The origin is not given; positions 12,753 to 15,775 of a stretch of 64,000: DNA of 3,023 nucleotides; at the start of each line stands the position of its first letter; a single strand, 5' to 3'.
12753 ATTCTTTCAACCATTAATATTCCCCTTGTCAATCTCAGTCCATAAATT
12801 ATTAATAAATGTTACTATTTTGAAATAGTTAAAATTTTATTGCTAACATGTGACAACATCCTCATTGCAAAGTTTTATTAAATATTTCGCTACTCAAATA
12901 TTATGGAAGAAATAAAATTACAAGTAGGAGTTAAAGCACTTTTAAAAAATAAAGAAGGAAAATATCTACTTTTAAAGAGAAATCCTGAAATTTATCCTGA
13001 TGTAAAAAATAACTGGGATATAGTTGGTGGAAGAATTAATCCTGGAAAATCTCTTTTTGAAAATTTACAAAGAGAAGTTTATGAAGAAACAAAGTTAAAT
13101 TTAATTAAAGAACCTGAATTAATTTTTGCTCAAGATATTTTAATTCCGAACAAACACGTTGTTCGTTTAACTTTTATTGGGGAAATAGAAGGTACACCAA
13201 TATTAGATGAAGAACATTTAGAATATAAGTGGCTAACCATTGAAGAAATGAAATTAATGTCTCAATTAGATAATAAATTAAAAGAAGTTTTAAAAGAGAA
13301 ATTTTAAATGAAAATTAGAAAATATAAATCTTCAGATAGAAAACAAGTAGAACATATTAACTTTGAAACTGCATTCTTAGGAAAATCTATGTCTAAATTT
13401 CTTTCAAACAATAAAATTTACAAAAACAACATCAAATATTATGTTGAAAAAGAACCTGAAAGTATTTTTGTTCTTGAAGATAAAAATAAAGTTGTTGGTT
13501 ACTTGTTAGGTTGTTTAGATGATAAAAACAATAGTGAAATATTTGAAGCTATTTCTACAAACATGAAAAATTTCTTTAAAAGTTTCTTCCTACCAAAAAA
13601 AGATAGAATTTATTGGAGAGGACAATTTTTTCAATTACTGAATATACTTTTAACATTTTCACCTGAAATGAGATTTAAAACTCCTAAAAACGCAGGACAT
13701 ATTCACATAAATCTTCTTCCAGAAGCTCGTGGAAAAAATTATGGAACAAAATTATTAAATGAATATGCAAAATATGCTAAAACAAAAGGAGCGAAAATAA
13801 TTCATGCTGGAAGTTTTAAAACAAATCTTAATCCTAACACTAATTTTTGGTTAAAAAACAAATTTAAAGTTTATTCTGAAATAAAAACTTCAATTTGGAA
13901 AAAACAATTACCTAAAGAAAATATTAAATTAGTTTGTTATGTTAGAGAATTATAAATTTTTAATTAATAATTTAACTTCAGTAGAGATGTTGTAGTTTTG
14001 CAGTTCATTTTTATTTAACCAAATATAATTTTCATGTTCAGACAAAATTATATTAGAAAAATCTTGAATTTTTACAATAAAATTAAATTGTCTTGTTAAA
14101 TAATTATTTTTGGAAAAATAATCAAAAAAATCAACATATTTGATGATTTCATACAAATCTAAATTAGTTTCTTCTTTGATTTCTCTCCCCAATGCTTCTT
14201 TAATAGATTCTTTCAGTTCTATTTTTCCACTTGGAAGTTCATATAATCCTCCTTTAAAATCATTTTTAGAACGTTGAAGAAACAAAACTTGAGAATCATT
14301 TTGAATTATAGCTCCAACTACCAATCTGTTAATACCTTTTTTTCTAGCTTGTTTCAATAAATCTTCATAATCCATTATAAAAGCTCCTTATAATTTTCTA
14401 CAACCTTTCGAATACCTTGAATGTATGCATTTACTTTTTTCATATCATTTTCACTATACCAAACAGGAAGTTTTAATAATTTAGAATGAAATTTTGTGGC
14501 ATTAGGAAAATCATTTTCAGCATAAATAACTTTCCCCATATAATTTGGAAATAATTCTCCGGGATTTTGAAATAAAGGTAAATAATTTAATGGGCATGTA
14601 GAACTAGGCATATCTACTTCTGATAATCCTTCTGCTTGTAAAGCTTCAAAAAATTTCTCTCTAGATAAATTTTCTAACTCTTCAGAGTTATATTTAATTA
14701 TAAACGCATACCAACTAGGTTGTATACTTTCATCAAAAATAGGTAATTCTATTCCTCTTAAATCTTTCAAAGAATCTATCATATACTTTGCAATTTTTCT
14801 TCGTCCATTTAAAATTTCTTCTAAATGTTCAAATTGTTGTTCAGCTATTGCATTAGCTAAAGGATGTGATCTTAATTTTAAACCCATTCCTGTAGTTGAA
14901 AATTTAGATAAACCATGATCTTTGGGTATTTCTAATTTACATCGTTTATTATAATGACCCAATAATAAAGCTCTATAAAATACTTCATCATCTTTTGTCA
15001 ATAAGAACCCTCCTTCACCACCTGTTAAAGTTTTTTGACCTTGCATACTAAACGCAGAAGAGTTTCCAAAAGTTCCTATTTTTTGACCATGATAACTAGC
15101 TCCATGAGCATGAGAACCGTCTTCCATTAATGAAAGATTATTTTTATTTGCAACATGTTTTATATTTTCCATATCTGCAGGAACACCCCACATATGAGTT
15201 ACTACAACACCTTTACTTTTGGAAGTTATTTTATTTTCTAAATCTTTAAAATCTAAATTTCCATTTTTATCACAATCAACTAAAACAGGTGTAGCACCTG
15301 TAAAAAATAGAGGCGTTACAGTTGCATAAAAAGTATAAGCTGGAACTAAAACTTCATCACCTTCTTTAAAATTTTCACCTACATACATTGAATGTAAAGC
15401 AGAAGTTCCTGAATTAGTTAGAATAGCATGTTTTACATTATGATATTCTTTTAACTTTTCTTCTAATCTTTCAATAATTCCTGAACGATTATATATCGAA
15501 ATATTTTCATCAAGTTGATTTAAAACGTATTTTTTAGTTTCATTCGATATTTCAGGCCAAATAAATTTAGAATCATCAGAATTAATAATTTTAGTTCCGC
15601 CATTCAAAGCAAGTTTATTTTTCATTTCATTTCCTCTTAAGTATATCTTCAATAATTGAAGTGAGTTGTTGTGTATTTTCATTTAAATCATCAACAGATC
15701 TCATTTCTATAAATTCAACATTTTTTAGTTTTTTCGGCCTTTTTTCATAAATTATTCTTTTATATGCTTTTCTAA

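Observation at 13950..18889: Five-gene overlapping operon: Gfo/Idh/MocA oxidoreductase, AGAT/StrB1-like amidinotransferase, Tmk-like kinase, DegT aminotransferase, NUDIX. Looks like an aminocyclitol or amidinated amino-sugar pathway.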

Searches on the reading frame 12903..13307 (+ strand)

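Call 3: search_protein_families(library=pfam, proteins=[window:12903-13307:+], max_evalue=0.01)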
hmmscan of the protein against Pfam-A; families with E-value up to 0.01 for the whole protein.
window:12903-13307:+ (134 aa): 1 family
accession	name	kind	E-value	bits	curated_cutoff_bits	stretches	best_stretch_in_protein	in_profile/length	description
PF00293.34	NUDIX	-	8.2e-17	61.9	21.1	1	6-130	2-131/134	NUDIX domain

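Call 4: search_protein_families(library=ncbifam, proteins=[window:12903-13307:+], max_evalue=0.01)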
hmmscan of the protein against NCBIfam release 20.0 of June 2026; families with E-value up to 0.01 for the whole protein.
window:12903-13307:+ (134 aa): 8 families
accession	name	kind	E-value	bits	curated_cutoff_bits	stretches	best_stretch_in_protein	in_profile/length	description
NF006961.0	PRK09438.1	equivalog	9.4e-07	28.4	103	1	4-71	5-67/151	dihydroneopterin triphosphate diphosphatase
NF006530.0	PRK08999.1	equivalog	1.1e-06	27.9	245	1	10-119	9-115/315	Nudix family hydrolase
NF007834.0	PRK10546.1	equivalog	1.6e-05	24.7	156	1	9-115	5-108/135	pyrimidine (deoxy)nucleoside triphosphate diphosphatase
NF012016.0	PRK15472.1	equivalog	4e-05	23.3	95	1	14-78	10-75/141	nucleoside triphosphatase NudI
TIGR00586.1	mutt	equivalog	4.3e-05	23.5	97.9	1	5-117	4-112/129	8-oxo-dGTP diphosphatase MutT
NF008044.0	PRK10776.1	equivalog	5e-05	23.2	148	1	5-117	3-111/130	8-oxo-dGTP diphosphatase MutT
NF001938.0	PRK00714.1-5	equivalog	0.0017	17.8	116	1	8-67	14-76/172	RNA pyrophosphohydrolase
NF001299.0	PRK00241.1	equivalog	0.0038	16.7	158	1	20-119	146-241/263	NAD(+) diphosphatase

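Call 10: search_protein_families(library=padloc, proteins=[window:12903-13307:+], max_evalue=0.01)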
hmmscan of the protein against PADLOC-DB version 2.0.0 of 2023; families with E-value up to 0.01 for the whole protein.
window:12903-13307:+ (134 aa): 1 family
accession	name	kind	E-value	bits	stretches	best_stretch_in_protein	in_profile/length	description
PDLC04899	PDC-S07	-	2e-12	44.9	1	10-119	10-115/135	-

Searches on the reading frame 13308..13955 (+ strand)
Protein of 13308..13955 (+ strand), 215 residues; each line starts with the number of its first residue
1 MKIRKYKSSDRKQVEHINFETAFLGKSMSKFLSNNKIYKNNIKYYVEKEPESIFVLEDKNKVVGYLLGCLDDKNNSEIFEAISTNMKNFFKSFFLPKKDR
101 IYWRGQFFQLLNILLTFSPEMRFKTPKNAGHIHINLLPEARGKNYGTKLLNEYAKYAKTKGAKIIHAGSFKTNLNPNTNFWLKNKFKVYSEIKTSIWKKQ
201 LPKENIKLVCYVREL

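Call 3: search_protein_families(library=pfam, proteins=[window:13308-13955:+], max_evalue=0.01)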
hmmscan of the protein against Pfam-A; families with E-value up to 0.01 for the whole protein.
window:13308-13955:+ (215 aa): 4 families
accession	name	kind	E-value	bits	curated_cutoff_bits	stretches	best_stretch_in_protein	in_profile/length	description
PF00583.31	Acetyltransf_1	-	9.3e-10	39.3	20.7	1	126-175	56-105/116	Acetyltransferase (GNAT) family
PF13508.13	Acetyltransf_7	-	1.1e-06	29.4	27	1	133-187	31-83/84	Acetyltransferase (GNAT) domain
PF14542.12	Acetyltransf_CG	-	0.0055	17.3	30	0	133-170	29-66/80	GCN5-related N-acetyl-transferase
PF13673.13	Acetyltransf_10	-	0.0079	16.6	23.6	0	131-164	53-87/128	Acetyltransferase (GNAT) domain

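Call 4: search_protein_families(library=ncbifam, proteins=[window:13308-13955:+], max_evalue=0.01)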
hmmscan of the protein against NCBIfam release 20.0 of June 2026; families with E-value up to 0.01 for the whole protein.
window:13308-13955:+ (215 aa): 1 family
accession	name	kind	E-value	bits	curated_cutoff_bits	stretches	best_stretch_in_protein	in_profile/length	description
TIGR01575.1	rimI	equivalog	0.0025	18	86.4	0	127-165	54-92/132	ribosomal protein S18-alanine N-acetyltransferase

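Call 10: search_protein_families(library=padloc, proteins=[window:13308-13955:+], max_evalue=0.01)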
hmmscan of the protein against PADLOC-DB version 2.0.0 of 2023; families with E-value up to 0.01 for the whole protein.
window:13308-13955:+ (215 aa): 0 families

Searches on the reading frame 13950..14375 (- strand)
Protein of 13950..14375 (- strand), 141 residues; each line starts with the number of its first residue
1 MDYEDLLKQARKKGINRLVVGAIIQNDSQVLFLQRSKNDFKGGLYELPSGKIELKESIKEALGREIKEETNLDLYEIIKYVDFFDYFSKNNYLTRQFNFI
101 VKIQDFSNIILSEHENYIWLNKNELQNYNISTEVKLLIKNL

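Call 3: search_protein_families(library=pfam, proteins=[window:13950-14375:-], max_evalue=0.01)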
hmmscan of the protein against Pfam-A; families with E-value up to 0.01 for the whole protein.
window:13950-14375:- (141 aa): 2 families
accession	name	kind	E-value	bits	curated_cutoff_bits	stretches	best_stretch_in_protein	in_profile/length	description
PF00293.34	NUDIX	-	7.7e-15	55.5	21.1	1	17-125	3-118/134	NUDIX domain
PF14815.12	NUDIX_4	-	3.6e-11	43.3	35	1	20-139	2-112/113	NUDIX domain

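Call 4: search_protein_families(library=ncbifam, proteins=[window:13950-14375:-], max_evalue=0.01)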
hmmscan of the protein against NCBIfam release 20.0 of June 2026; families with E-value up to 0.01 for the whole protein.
window:13950-14375:- (141 aa): 20 families
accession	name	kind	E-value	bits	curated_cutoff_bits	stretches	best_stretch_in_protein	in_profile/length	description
NF007834.0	PRK10546.1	equivalog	6.8e-15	55.1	156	1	19-131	6-115/135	pyrimidine (deoxy)nucleoside triphosphate diphosphatase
NF006530.0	PRK08999.1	equivalog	1.7e-14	53.6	245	1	17-131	7-118/315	Nudix family hydrolase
TIGR00586.1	mutt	equivalog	3.2e-11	43.3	97.9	1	19-141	8-127/129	8-oxo-dGTP diphosphatase MutT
NF008044.0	PRK10776.1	equivalog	2.3e-10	40.4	148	1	18-131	6-116/130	8-oxo-dGTP diphosphatase MutT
NF012016.0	PRK15472.1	equivalog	3.3e-09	36.6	95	1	17-135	4-132/141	nucleoside triphosphatase NudI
NF006961.0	PRK09438.1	equivalog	2.2e-08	33.7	103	1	18-133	12-137/151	dihydroneopterin triphosphate diphosphatase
NF003785.0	PRK05379.1-1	equivalog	2.5e-06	26.9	418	1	2-75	189-260/347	bifunctional nicotinamide-nucleotide adenylyltransferase/Nudix hydroxylase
NF001936.0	PRK00714.1-3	equivalog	4.4e-06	26.7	118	1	25-130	20-124/155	RNA pyrophosphohydrolase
NF001937.0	PRK00714.1-4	equivalog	1.4e-05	24.8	139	1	17-77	8-65/161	RNA pyrophosphohydrolase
TIGR02705.1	nudix_YtkD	equivalog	1.5e-05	24.6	154.4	1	22-97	29-98/156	RNA deprotection pyrophosphohydrolase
NF003791.0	PRK05379.2-3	equivalog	1.7e-05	24.2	409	1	20-74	205-258/340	bifunctional nicotinamide-nucleotide adenylyltransferase/Nudix hydroxylase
NF001938.0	PRK00714.1-5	equivalog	1.9e-05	24.1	116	1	15-86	11-89/172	RNA pyrophosphohydrolase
NF001299.0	PRK00241.1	equivalog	2.6e-05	23.8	158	1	23-81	141-196/263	NAD(+) diphosphatase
NF011963.0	PRK15434.1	subfamily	9.5e-05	22.1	146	1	18-127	18-136/159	GDP-mannose mannosyl hydrolase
NF003786.0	PRK05379.1-2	equivalog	0.00021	20.6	397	1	19-76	220-276/354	bifunctional nicotinamide-nucleotide adenylyltransferase/Nudix hydroxylase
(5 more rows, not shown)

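Call 10: search_protein_families(library=padloc, proteins=[window:13950-14375:-], max_evalue=0.01)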
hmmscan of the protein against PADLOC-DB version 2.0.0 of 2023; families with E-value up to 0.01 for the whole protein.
window:13950-14375:- (141 aa): 1 family
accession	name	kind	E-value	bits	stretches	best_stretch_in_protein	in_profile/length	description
PDLC04899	PDC-S07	-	9.2e-23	78.4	1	18-131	8-118/135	-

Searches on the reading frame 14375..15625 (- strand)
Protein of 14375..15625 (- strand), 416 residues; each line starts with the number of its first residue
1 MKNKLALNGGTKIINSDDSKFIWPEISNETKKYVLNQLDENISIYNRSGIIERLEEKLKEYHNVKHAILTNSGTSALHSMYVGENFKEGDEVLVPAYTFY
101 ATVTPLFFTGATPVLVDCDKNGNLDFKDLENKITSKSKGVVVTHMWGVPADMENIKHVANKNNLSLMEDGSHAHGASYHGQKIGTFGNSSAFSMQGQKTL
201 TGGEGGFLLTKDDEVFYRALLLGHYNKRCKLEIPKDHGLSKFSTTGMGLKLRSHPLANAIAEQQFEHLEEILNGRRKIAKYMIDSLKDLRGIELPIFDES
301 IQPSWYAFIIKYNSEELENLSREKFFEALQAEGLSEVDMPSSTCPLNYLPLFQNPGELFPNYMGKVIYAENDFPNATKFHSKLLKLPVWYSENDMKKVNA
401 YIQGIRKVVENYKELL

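Call 3: search_protein_families(library=pfam, proteins=[window:14375-15625:-], max_evalue=0.01)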
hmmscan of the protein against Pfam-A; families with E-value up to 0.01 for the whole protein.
window:14375-15625:- (416 aa): 5 families
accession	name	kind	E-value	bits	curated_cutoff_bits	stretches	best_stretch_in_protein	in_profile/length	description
PF01041.23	DegT_DnrJ_EryC1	-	2.2e-72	244.7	19.8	1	28-391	5-346/360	DegT/DnrJ/EryC1/StrS aminotransferase family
PF00155.27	Aminotran_1_2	-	3e-12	46.8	19.7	1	25-178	21-194/361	Aminotransferase class I and II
PF01212.27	Beta_elim_lyase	-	1.2e-08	35.1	27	1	45-283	28-227/288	Beta-eliminating lyase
PF00266.25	Aminotran_5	-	5.7e-07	29.3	21.5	1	50-231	44-236/371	Aminotransferase class-V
PF01053.26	Cys_Met_Meta_PP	-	1.3e-06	27.7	27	1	39-176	40-180/381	Cys/Met metabolism PLP-dependent enzyme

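Call 4: search_protein_families(library=ncbifam, proteins=[window:14375-15625:-], max_evalue=0.01)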
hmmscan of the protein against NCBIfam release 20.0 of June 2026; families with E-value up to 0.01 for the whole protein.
window:14375-15625:- (416 aa): 27 families (the best 25 are shown)
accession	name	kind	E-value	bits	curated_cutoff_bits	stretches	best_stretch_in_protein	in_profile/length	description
TIGR03588.1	PseC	equivalog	9.4e-58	195.9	423.5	1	49-404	30-375/380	UDP-4-amino-4,6-dideoxy-N-acetyl-beta-L-altrosamine transaminase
TIGR04181.1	NHT_00031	hypoth_equivalog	3.2e-50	171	420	1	23-335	5-321/359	LegC family aminotransferase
NF008687.0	PRK11706.1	equivalog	2.7e-49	167.9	375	1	27-396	10-364/375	dTDP-4-amino-4,6-dideoxygalactose transaminase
NF011936.0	PRK15407.1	equivalog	1.4e-42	145.9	423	1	49-333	65-373/440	lipopolysaccharide biosynthesis protein RfbH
NF008658.2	PRK11658.1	equivalog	4.3e-40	137.5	631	1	52-334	36-318/379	UDP-4-amino-4-deoxy-L-arabinose aminotransferase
TIGR02379.1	ECA_wecE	subfamily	4e-39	134.4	434.85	1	23-399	6-368/376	dTDP-4-amino-4,6-dideoxy-D-glucose transaminase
TIGR04427.1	PLP_DesI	equivalog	8.5e-35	120.6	650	1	41-335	44-325/390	dTDP-4-dehydro-6-deoxyglucose aminotransferase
TIGR01977.1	am_tr_V_EF2568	hypoth_equivalog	2.3e-09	36.8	377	1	50-211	45-214/376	cysteine desulfurase family protein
NF040779.1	Sec_lyase_SclA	exception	3e-07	29.7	525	1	58-289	55-290/378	selenocysteine lyase SclA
NF005817.0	PRK07683.1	equivalog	2e-06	26.8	575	1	60-144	85-169/387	aminotransferase A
NF005744.0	PRK07568.1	subfamily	3.8e-06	26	389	1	35-173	52-205/398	pyridoxal phosphate-dependent aminotransferase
TIGR01979.1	sufS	subfamily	4.1e-06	25.9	475.1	1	56-172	69-198/403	SufS family cysteine desulfurase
NF005816.0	PRK07682.1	equivalog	5.9e-05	21.9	620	1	47-171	72-204/390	aminotransferase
NF002878.0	PRK03321.1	subfamily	7.3e-05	21.6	374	1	43-142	52-151/352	histidinol-phosphate transaminase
NF000586.1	PRK00011.1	subfamily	9.2e-05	21.4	335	1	114-215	132-236/404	serine hydroxymethyltransferase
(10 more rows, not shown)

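Call 10: search_protein_families(library=padloc, proteins=[window:14375-15625:-], max_evalue=0.01)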
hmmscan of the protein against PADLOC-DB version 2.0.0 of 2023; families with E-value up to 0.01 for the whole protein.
window:14375-15625:- (416 aa): 0 families

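Call 16: search_solved_structures(query=window:14375-15625:-, max_evalue=1e-20)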
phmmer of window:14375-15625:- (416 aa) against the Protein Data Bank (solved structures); distinct sequences matched with E-value up to 1e-20: 48.
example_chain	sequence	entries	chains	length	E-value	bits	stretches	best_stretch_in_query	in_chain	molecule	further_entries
8y96_A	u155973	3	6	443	2.8e-41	145.1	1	4-221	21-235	DegT/DnrJ/EryC1/StrS family aminotransferase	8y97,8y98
7b0m_AAA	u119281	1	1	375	3.2e-41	144.9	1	24-214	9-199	Sugar aminotransferase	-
3frk_A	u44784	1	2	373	1.2e-40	143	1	52-391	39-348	QdtB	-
3bn1_A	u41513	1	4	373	6.2e-39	137.4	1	24-222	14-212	Perosamine synthetase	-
3dr7_A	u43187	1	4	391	6.9e-39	137.3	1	24-222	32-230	Putative perosamine synthetase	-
5k8b_A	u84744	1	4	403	4.3e-38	134.7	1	54-292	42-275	8-amino-3,8-dideoxy-alpha-D-manno-octulosonate transaminase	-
3dr4_A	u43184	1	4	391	4.7e-38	134.5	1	24-222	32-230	Putative perosamine synthetase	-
2oga_A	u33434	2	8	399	4.7e-35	124.6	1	18-331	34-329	Transaminase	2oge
7b0d_A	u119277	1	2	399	1.6e-34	122.9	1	12-316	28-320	Glutamine--scyllo-inositol transaminase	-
8gyh_B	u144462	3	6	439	1.7e-34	122.8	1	3-312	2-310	DegT/DnrJ/EryC1/StrS family aminotransferase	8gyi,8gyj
5w71_A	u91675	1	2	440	2.1e-34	122.5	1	17-355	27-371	L-glutamine:2-deoxy-scyllo-inosose aminotransferase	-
2c7t_A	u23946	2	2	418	4.5e-34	121.4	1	23-355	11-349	GLUTAMINE-2-DEOXY-SCYLLO-INOSOSE AMINOTRANSFERASE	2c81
5u1z_A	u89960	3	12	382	9.4e-34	120.4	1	51-314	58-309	Putative aminotransferase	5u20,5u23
5u21_A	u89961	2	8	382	3.8e-33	118.4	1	51-314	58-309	Putative aminotransferase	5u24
8sng_A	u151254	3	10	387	5.1e-33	117.9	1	53-335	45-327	UDP-4-amino-4-deoxy-L-arabinose--oxoglutarate aminotransferase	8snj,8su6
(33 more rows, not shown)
